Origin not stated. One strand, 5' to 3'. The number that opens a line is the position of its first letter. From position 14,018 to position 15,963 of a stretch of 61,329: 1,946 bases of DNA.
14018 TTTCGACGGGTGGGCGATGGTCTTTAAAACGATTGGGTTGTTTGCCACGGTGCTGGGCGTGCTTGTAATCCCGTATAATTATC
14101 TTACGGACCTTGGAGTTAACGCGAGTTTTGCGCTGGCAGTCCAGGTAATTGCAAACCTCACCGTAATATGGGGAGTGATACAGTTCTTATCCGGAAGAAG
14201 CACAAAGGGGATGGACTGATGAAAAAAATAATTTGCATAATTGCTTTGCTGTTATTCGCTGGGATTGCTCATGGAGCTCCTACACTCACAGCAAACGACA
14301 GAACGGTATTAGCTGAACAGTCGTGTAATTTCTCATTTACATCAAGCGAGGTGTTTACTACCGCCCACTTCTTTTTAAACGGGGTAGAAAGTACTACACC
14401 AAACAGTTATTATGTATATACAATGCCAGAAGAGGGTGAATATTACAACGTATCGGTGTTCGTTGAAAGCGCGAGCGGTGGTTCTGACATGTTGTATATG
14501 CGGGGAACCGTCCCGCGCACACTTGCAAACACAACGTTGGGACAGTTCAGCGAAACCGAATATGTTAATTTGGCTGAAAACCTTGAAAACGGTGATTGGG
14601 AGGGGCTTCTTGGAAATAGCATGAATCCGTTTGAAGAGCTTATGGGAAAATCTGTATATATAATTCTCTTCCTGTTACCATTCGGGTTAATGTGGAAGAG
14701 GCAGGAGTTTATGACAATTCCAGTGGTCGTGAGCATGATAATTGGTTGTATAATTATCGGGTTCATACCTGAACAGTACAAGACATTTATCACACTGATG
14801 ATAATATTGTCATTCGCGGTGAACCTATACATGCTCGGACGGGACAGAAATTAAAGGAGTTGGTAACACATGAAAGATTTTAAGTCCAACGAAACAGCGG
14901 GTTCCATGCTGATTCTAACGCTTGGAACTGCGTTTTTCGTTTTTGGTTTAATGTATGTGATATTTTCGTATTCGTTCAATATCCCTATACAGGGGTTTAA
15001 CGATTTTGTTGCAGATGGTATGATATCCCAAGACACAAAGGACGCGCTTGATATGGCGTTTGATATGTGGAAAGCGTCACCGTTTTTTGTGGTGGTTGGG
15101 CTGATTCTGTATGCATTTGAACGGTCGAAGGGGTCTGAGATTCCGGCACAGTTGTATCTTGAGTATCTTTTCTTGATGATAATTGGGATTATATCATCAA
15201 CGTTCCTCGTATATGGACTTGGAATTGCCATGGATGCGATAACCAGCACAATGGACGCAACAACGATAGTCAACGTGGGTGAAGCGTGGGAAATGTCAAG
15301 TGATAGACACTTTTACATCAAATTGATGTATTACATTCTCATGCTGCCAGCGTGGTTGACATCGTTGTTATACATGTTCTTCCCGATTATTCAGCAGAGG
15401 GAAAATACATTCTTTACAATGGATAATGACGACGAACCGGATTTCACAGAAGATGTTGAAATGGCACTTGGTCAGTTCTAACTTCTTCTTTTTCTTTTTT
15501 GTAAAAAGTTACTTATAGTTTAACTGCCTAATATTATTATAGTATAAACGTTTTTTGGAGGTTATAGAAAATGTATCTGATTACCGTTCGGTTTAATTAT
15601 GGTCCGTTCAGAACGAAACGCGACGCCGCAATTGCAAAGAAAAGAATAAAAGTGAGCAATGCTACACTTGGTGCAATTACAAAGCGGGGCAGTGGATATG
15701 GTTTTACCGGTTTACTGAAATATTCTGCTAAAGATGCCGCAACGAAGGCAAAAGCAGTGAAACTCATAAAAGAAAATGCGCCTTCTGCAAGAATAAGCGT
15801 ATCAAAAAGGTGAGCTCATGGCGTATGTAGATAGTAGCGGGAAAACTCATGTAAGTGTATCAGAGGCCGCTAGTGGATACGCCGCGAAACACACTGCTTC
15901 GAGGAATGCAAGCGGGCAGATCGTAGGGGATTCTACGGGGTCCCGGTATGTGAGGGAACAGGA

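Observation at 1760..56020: Highly over-represented, transcription-co-oriented dispersed motif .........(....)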

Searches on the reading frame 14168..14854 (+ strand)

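Call 16: search_protein_families(library=phrogs, proteins=[window:14168-14854:+], max_evalue=0.01)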
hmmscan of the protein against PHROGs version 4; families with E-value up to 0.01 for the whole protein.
window:14168-14854:+ (228 aa): 1 family
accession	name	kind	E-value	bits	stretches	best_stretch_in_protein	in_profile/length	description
phrog_4726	-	unknown function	0.0017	19.7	1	92-144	5-57/92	-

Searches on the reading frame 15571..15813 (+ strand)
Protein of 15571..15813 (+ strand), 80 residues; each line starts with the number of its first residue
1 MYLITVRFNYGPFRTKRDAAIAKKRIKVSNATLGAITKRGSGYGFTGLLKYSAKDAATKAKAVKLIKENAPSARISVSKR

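Call 55: search_protein_families(library=pfam, proteins=[window:15571-15813:+], max_evalue=0.05)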
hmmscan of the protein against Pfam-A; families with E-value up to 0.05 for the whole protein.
window:15571-15813:+ (80 aa): 0 families

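Call 96: find_homologous_proteins(query=window:15571-15813:+, max_evalue=0.01)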
Query window:15571-15813:+ (80 aa): 5 proteins with E <= 0.01 among 5 candidates.
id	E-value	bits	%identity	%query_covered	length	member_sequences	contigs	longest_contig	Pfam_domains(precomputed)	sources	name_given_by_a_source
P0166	2.9e-39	149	94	100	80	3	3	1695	-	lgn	-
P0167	1.7e-36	141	90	100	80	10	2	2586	-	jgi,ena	-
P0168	1.6e-35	138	88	100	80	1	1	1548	-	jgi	jgi:hypothetical protein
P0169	2.3e-35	137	86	100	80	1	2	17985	-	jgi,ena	-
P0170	1.3e-34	135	86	100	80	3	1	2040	-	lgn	-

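Call 97: find_encoding_contigs(protein=P0169, flank=10000, max_places=2)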
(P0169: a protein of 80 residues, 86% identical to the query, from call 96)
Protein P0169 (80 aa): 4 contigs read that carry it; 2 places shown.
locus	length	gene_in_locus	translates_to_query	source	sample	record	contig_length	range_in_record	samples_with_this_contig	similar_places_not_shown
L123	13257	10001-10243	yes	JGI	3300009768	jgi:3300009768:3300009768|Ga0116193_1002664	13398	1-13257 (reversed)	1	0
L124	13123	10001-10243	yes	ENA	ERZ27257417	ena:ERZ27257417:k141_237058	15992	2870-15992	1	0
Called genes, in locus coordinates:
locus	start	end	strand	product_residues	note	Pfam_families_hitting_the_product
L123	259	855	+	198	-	-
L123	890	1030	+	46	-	-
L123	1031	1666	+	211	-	-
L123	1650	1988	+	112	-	-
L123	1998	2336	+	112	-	-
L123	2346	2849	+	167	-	-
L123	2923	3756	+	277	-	-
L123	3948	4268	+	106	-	-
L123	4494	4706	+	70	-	-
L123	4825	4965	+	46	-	PF04014:MazE_antitoxin (weak)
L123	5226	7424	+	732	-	PF13620:CarboxypepD_reg (weak), PF13715:CarbopepD_reg_2 (weak)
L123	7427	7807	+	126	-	-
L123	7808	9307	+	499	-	PF10102:DUF2341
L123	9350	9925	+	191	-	-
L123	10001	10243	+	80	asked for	-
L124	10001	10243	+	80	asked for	-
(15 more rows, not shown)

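Call 104: predict_structure(alignment_id=A3)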
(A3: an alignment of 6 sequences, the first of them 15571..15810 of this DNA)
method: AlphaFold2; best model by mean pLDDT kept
length: 80 residues; sequences in the alignment: 6
mean_pLDDT: 80.9   pTM: 0.65
mean pLDDT of the five models: 80.9, 80.8, 77.9, 73.6, 72.5
residues with pLDDT >= 90: 9; 70-90: 61; 50-70: 10; < 50: 0
segments of 3 or more residues with pLDDT < 50: none
pLDDT, mean of each block of 10 residues (from residue 1): 77 89 81 86 87 67 82 78
secondary structure, 60 per line:
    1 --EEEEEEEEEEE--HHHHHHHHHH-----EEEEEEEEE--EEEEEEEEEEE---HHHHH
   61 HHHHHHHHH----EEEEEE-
elements in order: E3-13 H16-25 E31-39 E42-52 H56-69 E74-79

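Call 106: fold_search(model_id=the predicted structure, library=pdb)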
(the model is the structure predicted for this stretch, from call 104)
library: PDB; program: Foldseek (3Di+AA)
matches with E <= 10: 1989; with E <= 0.001: 1
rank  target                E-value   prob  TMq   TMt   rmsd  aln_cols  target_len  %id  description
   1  6wi5_A                6.0e-04  1.00  0.50  0.46   4.5        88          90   11  De novo designed protein Foldit4 (released 2020-04-22)
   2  2mq8_MODEL_1_A        1.2e-03  0.98  0.43  0.35   6.3       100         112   23  Solution NMR Structure of De novo designed protein LFR1 1 with ferredoxin fold, Northeast Structural Genomics  (released 2014-08-20)
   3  4c3l                  2.4e-03  1.00  0.57  0.52   4.0        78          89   12  Structure of wildtype PII from S. elongatus at high resolution (released 2014-01-15)
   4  8t6c_E                4.5e-03  0.97  0.45  0.36   6.8        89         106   15  Crystal structure of T33-18.2: Deep-learning sequence design of co-assembling tetrahedron protein nanoparticles (released 2024-04-24)
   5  6bwo_A                4.8e-03  1.00  0.57  0.36   4.5        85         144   12  LarC2, the C-terminal domain of a cyclometallase involved in the synthesis of the NPN cofactor of lactate racemase, ap (released 2018-06-20)
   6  5ds7_C                5.1e-03  0.99  0.47  0.41   6.7        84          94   13  2.0 A Structure of CPII, a nitrogen regulatory PII-like protein from Thiomonas intermedia K12, bound AMP (released 2016-09-28)
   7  6u45_A                6.2e-03  1.00  0.51  0.08   3.9        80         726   11  Crystal structure of Methanoperedens nitroreducens elongation factor 2 bound to GMPPCP and magnesium (released 2020-03-18)
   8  3l7p_E                6.6e-03  1.00  0.57  0.54   5.0        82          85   11  Crystal structure of SMU.1657c, Putative nitrogen regulatory protein PII from streptococcus mutans (released 2010-12-29)
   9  5jk8_B                7.5e-03  0.99  0.51  0.14   6.2        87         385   14  Phenylalanine hydroxylase from dictyostelium - BH2, norleucine complex (released 2017-05-03)
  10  6bwq_B                8.0e-03  1.00  0.58  0.36   4.5        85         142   12  LarC2, the C-terminal domain of a cyclometallase involved in the synthesis of the NPN cofactor of lactate racemase, in (released 2018-06-20)
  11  5h7j_B                8.5e-03  0.99  0.50  0.09   4.0        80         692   12  Crystal structure of Elongation factor 2 (released 2018-02-21)
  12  9ghc_W                1.0e-02  0.96  0.42  0.08   5.8        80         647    8  Pre-release fusidic acid-locked Escherichia coli 70S ribosome with Staphylococus aureus EF-G and FusB (FusB-EF-G-70S) (released 2025-03-26)
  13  3cb4_A                1.1e-02  0.99  0.48  0.11   4.8        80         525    8  The Crystal Structure of LepA (released 2008-03-18)
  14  6q2d_C                1.2e-02  0.99  0.50  0.09   3.8        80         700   12  Crystal structure of Methanobrevibacter smithii Dph2 in complex with Methanobrevibacter smithii elongation factor 2 (released 2019-10-16)
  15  9d2t_H                1.2e-02  0.98  0.46  0.45   4.4        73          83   11  Crystal structure of S. aureus Threonine deaminase regulatory domain (released 2025-04-09)
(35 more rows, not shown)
